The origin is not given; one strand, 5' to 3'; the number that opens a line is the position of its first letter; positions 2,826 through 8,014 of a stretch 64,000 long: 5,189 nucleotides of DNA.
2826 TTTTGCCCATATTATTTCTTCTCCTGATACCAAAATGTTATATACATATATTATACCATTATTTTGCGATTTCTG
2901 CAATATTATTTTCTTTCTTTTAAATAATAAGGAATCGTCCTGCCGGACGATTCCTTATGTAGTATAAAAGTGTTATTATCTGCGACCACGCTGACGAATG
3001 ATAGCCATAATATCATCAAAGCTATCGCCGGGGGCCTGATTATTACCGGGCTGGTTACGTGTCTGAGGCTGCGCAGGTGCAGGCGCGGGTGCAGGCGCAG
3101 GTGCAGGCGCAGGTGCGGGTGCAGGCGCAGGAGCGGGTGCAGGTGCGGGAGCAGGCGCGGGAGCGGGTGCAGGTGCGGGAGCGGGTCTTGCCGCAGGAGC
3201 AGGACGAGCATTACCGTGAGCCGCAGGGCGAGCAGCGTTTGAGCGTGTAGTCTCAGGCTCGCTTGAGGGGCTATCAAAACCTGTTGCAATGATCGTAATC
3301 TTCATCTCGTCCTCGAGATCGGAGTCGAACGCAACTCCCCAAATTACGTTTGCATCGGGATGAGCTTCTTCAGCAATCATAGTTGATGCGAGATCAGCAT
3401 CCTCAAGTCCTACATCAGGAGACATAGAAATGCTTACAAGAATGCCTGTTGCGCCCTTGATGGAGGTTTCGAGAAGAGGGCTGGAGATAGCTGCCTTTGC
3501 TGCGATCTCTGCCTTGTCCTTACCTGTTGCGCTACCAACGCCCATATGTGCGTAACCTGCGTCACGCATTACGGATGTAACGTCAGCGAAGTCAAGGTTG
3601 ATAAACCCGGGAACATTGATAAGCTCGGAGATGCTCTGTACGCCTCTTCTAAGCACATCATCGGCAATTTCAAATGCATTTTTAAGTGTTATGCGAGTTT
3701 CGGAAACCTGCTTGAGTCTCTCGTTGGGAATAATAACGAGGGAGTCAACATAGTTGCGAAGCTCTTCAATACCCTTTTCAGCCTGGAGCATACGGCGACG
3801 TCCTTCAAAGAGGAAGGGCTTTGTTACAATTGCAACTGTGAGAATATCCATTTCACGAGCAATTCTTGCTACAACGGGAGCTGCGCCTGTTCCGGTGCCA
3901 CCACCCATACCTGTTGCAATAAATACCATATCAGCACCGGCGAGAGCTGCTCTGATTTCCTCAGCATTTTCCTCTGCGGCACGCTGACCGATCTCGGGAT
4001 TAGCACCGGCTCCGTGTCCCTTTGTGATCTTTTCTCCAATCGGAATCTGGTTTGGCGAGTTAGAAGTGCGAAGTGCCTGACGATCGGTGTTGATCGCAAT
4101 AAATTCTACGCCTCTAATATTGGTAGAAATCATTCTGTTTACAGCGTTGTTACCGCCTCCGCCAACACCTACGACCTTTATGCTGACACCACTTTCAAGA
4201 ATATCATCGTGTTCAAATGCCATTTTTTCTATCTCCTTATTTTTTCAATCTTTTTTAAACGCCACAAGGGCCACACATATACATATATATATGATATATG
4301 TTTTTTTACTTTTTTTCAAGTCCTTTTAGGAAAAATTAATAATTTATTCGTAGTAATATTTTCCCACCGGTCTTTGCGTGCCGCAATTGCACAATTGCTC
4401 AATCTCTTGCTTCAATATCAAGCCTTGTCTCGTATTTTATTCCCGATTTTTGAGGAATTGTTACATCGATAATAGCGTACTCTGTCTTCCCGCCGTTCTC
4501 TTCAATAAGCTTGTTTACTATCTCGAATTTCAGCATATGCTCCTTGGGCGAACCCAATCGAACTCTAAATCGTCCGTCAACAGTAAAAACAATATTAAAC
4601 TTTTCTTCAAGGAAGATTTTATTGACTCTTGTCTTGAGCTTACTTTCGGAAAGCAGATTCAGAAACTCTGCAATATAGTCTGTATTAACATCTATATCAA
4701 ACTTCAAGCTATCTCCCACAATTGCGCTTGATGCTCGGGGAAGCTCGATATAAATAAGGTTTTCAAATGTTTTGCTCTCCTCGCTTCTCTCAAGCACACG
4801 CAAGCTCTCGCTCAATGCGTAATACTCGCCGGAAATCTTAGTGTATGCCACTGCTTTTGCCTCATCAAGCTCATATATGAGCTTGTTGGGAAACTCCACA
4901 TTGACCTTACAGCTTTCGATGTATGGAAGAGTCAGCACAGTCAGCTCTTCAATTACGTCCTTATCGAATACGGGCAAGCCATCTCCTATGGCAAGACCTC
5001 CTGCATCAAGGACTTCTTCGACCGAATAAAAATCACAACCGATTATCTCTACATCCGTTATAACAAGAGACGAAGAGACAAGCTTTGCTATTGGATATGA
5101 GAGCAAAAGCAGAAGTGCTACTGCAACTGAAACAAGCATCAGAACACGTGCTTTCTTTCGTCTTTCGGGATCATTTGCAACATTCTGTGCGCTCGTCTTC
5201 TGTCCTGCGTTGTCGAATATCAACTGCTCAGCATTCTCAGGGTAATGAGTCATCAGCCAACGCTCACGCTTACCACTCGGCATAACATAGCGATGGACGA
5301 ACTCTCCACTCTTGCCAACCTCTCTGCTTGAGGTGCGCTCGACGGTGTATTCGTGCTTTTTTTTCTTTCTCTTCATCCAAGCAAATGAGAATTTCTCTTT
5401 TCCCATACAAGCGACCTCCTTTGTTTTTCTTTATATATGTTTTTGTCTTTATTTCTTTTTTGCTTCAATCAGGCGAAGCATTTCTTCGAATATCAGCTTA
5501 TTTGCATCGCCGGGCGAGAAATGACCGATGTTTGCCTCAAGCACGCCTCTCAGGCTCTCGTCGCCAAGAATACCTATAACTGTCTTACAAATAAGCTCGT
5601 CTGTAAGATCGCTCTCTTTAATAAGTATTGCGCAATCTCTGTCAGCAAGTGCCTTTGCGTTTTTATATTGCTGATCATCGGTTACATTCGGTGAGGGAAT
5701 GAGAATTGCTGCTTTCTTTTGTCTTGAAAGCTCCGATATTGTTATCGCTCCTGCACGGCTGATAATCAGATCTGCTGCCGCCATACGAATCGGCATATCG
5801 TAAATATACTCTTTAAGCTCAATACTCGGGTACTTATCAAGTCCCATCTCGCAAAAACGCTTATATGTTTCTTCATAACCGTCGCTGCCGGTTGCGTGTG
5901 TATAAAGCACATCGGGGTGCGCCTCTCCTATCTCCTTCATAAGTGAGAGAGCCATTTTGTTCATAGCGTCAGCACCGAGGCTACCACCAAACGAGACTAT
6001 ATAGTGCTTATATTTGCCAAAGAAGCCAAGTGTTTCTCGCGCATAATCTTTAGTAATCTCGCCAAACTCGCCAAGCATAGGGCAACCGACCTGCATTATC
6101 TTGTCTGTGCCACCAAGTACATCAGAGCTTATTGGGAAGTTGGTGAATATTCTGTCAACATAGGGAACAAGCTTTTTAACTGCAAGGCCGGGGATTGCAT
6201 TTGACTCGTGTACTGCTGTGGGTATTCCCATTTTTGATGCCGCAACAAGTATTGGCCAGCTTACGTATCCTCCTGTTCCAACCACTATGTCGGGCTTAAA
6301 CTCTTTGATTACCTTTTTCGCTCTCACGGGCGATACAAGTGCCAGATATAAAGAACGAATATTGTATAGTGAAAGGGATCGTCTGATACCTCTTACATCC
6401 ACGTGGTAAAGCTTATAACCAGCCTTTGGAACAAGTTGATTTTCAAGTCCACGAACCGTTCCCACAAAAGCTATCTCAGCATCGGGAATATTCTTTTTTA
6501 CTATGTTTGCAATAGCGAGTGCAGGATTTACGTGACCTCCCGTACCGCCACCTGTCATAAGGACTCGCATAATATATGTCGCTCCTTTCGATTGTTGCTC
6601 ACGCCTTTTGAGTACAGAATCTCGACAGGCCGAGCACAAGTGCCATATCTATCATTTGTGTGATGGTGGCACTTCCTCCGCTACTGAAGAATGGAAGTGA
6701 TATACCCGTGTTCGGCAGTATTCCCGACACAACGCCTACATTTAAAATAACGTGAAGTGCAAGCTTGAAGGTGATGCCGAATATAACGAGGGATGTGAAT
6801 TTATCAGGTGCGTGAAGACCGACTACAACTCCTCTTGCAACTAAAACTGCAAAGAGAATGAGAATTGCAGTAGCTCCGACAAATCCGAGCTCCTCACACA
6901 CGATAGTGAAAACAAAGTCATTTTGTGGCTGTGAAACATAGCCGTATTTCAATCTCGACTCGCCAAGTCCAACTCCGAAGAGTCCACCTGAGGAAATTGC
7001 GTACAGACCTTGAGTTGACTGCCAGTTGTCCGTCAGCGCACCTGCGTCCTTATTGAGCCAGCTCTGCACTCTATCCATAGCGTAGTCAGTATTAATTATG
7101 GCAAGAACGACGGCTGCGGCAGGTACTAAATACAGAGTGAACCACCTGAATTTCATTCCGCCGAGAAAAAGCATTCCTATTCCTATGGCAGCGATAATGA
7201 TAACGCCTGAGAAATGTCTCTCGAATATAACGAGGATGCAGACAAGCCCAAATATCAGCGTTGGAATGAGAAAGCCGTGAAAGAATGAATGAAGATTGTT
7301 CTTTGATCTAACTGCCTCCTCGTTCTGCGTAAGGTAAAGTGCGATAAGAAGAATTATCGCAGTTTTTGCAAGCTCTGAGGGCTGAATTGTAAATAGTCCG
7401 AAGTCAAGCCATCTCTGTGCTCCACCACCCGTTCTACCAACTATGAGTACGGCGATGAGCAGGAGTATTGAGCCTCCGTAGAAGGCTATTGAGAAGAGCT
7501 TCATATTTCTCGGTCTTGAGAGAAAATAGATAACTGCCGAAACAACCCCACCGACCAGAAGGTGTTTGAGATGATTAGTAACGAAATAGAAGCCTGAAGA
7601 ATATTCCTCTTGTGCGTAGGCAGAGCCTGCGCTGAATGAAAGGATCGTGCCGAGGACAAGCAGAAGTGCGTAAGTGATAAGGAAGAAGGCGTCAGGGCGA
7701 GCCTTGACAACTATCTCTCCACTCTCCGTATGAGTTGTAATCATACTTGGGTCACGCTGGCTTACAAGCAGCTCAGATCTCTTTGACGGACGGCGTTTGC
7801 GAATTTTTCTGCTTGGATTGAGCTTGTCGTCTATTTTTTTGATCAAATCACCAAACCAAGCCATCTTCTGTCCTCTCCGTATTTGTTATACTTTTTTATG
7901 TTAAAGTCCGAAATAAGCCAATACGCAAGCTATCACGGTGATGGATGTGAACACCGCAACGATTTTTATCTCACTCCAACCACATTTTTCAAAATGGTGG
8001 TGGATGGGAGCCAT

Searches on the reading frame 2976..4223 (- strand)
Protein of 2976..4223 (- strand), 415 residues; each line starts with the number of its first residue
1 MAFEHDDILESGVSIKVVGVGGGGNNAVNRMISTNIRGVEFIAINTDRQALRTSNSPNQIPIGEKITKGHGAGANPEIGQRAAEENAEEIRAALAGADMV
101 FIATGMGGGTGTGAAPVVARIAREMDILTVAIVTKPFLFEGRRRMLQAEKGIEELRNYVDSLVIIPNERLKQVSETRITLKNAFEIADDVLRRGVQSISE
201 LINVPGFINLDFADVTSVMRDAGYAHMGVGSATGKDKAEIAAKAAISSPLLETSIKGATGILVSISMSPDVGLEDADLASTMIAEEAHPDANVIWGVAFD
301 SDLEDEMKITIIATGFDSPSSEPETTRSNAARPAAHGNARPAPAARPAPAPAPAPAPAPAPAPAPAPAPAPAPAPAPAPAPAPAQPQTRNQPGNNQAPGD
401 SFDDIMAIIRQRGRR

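Call 85: search_protein_families(library=pfam, proteins=[window:2976-4223:-], max_evalue=0.00001)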
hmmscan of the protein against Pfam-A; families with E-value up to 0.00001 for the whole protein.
window:2976-4223:- (415 aa): 2 families
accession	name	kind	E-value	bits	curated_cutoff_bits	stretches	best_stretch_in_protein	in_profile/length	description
PF00091.31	Tubulin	-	3.3e-52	178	33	1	14-174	1-189/190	Tubulin/FtsZ family, GTPase domain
PF12327.13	FtsZ_C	-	9.7e-32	109.6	27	1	223-317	1-95/95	FtsZ family, C-terminal domain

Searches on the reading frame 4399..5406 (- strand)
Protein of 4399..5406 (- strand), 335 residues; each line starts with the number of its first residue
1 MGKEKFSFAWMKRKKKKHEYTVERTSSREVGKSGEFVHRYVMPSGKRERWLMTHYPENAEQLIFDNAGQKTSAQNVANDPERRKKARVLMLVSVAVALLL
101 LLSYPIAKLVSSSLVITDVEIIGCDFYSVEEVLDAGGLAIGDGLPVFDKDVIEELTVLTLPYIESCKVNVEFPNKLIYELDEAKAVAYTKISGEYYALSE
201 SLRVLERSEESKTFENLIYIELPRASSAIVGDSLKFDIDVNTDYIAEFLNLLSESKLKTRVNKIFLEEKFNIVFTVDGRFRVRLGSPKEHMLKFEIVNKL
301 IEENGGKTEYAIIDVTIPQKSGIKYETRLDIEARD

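Call 85: search_protein_families(library=pfam, proteins=[window:4399-5406:-], max_evalue=0.00001)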
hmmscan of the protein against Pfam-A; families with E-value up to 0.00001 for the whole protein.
window:4399-5406:- (335 aa): 1 family
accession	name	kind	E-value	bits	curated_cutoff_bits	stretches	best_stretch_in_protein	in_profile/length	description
PF08478.15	POTRA_1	-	8.4e-06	26.4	23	0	116-177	3-63/69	POTRA domain, FtsQ-type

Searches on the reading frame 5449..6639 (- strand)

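Call 85: search_protein_families(library=pfam, proteins=[window:5449-6639:-], max_evalue=0.00001)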
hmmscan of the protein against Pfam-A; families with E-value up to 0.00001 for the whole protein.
window:5449-6639:- (396 aa): 2 families
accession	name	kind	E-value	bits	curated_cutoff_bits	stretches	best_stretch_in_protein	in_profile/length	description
PF03033.26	Glyco_transf_28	-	2.2e-36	125.4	26.2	1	26-165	1-138/139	Glycosyltransferase family 28 N-terminal domain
PF04101.22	Glyco_tran_28_C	-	9.9e-30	104.2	22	1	215-353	3-136/166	Glycosyltransferase family 28 C-terminal domain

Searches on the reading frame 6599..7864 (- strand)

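Call 85: search_protein_families(library=pfam, proteins=[window:6599-7864:-], max_evalue=0.00001)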
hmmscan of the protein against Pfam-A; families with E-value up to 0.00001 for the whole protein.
window:6599-7864:- (421 aa): 1 family
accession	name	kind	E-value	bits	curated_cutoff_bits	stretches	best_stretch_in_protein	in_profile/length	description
PF01098.24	FTSW_RODA_SPOVE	-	2.7e-83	280.3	26.4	1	61-416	4-353/356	Cell cycle protein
